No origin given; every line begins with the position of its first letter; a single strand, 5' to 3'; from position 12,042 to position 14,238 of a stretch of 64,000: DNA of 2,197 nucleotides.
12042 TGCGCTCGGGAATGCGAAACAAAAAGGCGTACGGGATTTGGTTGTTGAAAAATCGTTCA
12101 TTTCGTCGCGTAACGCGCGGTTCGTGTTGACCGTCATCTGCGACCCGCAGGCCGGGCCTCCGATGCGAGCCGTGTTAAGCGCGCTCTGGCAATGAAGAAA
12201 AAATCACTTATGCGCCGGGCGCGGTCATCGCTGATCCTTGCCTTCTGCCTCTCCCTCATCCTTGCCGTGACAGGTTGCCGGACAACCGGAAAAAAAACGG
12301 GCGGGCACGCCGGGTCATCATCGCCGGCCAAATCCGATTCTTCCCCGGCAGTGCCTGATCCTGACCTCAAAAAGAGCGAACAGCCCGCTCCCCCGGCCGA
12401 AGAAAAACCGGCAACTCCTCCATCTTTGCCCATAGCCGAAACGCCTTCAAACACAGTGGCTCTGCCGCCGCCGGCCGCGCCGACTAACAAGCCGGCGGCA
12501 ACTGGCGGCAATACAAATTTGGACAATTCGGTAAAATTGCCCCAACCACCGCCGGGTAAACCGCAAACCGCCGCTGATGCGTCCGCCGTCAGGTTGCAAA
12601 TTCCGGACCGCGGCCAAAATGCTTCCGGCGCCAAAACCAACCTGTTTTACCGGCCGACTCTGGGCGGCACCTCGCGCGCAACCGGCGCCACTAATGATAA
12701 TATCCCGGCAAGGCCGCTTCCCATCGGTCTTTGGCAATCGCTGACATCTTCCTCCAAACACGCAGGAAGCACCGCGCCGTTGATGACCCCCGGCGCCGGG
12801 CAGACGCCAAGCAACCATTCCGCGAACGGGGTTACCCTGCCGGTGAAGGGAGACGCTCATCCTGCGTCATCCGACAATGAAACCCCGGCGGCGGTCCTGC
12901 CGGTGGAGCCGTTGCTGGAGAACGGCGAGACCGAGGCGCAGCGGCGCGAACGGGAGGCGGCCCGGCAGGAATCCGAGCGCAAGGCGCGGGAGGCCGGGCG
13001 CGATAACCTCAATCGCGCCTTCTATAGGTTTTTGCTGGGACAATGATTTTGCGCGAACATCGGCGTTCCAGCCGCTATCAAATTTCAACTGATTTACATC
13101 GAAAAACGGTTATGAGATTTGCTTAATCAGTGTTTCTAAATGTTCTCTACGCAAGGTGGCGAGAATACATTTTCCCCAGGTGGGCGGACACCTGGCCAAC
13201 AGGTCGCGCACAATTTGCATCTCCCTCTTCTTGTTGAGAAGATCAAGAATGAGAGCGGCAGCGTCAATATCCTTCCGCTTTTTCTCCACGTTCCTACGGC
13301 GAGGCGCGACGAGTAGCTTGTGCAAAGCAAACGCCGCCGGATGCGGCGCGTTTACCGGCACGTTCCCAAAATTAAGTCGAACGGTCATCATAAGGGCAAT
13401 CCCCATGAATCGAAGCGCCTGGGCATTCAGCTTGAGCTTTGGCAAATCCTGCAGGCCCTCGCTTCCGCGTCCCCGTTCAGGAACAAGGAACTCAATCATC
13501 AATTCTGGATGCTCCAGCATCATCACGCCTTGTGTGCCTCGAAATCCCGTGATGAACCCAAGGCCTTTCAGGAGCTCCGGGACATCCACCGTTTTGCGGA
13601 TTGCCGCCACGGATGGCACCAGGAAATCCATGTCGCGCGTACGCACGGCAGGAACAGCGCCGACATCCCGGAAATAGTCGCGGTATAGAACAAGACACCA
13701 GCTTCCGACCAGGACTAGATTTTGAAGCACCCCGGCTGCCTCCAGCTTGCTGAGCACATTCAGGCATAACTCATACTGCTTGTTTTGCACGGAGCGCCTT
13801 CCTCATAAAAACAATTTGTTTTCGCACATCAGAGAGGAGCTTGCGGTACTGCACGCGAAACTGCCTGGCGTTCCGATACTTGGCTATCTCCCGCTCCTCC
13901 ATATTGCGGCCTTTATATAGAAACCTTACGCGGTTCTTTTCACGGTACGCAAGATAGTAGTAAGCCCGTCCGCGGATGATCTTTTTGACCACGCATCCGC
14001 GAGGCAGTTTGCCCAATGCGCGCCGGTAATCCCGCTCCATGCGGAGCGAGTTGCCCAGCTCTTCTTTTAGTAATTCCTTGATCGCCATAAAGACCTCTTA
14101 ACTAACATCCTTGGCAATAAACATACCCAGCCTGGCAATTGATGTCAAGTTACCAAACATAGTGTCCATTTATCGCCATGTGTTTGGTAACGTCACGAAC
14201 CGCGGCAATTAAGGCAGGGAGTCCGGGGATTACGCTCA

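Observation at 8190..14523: Mosaic accessory island between the exbBD-tonB block and the OM beta-barrel gene, with alternating low-GC and high-GC segments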

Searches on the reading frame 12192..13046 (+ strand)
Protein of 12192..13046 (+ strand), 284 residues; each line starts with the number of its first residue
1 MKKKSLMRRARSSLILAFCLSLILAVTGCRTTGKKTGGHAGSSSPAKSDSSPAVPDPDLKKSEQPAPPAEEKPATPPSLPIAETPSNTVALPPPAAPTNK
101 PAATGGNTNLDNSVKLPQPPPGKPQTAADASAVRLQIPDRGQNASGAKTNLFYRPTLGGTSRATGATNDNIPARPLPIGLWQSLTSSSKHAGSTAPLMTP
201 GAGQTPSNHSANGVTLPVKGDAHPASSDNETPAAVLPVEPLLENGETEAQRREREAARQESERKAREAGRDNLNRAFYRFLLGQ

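Call 5: search_protein_families(library=pfam, proteins=[window:12192-13046:+], max_evalue=0.01)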
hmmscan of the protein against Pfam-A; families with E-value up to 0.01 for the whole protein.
window:12192-13046:+ (284 aa): 0 families

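Call 8: search_protein_families(library=padloc, proteins=[window:12192-13046:+], max_evalue=0.01)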
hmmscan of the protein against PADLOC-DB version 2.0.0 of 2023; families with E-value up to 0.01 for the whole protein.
window:12192-13046:+ (284 aa): 0 families

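Call 9: search_protein_families(library=ncbifam, proteins=[window:12192-13046:+], max_evalue=0.01)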
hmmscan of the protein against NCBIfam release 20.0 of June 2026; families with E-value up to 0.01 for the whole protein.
window:12192-13046:+ (284 aa): 0 families

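Call 44: search_protein_families(library=pfam, proteins=[window:12192-13046:+], max_evalue=10)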
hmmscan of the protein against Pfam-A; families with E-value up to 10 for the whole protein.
window:12192-13046:+ (284 aa): 1 family
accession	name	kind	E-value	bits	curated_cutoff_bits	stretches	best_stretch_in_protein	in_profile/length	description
PF13025.11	DUF3886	-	0.76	10.4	25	1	246-268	29-51/68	Protein of unknown function (DUF3886)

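Call 45: search_protein_families(library=phrogs, proteins=[window:12192-13046:+], max_evalue=0.1)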
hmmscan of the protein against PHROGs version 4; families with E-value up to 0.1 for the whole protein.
window:12192-13046:+ (284 aa): 0 families

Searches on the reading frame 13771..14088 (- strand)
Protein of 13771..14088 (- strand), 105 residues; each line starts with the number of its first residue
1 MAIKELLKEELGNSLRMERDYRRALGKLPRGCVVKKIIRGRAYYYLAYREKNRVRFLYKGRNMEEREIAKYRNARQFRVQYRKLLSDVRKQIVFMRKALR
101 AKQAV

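Call 5: search_protein_families(library=pfam, proteins=[window:13771-14088:-], max_evalue=0.01)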
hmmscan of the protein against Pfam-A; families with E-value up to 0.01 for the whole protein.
window:13771-14088:- (105 aa): 0 families

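Call 8: search_protein_families(library=padloc, proteins=[window:13771-14088:-], max_evalue=0.01)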
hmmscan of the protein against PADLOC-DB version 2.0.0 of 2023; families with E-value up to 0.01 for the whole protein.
window:13771-14088:- (105 aa): 0 families

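Call 9: search_protein_families(library=ncbifam, proteins=[window:13771-14088:-], max_evalue=0.01)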
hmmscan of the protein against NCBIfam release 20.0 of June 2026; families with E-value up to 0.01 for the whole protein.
window:13771-14088:- (105 aa): 0 families

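Call 44: search_protein_families(library=pfam, proteins=[window:13771-14088:-], max_evalue=10)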
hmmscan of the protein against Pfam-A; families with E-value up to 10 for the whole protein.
window:13771-14088:- (105 aa): 1 family
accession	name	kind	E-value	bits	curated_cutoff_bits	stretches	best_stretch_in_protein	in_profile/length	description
PF19312.4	NtrY_N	-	0.052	13.3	23.2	1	50-90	236-276/291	NtrY N-terminal region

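Call 45: search_protein_families(library=phrogs, proteins=[window:13771-14088:-], max_evalue=0.1)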
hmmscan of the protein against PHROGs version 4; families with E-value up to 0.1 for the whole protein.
window:13771-14088:- (105 aa): 1 family
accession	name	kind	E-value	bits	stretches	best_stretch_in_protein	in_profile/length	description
phrog_10024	-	unknown function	0.05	14.9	1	59-104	69-114/162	-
